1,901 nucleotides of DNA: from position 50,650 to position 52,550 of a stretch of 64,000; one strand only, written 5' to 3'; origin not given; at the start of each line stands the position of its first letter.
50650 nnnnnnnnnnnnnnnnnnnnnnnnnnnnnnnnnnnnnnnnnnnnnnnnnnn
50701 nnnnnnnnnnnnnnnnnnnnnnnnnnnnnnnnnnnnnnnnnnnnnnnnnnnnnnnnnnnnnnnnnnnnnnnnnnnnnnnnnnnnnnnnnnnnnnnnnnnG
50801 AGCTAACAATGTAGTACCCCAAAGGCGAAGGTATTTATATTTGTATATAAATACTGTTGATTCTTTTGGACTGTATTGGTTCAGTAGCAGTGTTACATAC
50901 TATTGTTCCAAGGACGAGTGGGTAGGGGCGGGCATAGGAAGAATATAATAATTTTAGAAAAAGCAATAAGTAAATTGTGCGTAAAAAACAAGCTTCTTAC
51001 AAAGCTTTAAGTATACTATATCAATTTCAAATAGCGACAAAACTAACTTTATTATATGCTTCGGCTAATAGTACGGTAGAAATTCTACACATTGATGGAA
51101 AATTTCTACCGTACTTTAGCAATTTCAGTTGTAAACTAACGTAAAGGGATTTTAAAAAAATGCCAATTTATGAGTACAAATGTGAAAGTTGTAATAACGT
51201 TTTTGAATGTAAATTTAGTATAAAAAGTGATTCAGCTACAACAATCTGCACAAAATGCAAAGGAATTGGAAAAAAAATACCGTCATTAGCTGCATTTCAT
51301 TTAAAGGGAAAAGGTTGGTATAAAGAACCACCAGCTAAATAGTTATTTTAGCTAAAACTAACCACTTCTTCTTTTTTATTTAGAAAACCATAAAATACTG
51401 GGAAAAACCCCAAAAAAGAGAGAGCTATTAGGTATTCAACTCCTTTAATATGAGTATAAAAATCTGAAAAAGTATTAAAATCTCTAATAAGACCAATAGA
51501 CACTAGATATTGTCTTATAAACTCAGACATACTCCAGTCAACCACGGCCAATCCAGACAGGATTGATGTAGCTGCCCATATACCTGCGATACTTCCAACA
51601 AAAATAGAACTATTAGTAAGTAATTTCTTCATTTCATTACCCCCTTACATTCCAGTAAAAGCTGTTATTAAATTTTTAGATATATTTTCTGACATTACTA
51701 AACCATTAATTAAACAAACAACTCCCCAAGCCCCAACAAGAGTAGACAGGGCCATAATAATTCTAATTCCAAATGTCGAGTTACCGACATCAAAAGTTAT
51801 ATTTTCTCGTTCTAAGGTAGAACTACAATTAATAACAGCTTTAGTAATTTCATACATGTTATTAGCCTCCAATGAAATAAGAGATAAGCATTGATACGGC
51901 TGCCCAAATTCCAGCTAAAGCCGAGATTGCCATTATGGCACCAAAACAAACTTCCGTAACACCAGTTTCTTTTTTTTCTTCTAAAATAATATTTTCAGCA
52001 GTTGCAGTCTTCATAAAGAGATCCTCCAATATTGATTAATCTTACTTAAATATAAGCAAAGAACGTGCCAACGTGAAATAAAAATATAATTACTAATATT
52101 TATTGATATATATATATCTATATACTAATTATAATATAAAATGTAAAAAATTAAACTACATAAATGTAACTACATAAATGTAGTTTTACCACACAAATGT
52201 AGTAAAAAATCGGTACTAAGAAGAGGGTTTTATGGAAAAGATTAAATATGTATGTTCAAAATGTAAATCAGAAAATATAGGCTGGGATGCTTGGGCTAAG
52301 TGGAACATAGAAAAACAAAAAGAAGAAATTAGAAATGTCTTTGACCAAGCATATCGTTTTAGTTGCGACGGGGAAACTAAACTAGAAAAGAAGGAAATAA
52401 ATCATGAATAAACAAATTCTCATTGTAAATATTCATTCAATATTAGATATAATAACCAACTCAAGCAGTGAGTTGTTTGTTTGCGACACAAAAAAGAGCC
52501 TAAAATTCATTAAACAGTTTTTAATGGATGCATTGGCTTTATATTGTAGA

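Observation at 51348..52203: Complete sigma54 regulatory unit driving three small GxW membrane proteins on the opposite strand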

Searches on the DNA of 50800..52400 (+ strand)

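Call 15: search_dna_similar(query=window:50800-52400:+, collection=phages, mode=distant)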
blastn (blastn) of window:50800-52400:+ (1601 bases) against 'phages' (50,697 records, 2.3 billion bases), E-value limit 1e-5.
No match.

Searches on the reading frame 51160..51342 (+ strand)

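Call 22: search_protein_families(library=pfam, proteins=[window:51160-51342:+], max_evalue=0.01)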
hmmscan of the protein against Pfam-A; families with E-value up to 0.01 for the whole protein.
window:51160-51342:+ (60 aa): 1 family
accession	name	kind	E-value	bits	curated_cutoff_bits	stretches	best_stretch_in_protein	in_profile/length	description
PF09723.15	Zn_ribbon_8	-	1.4e-11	44.6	34.4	1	1-35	1-34/41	Zinc ribbon domain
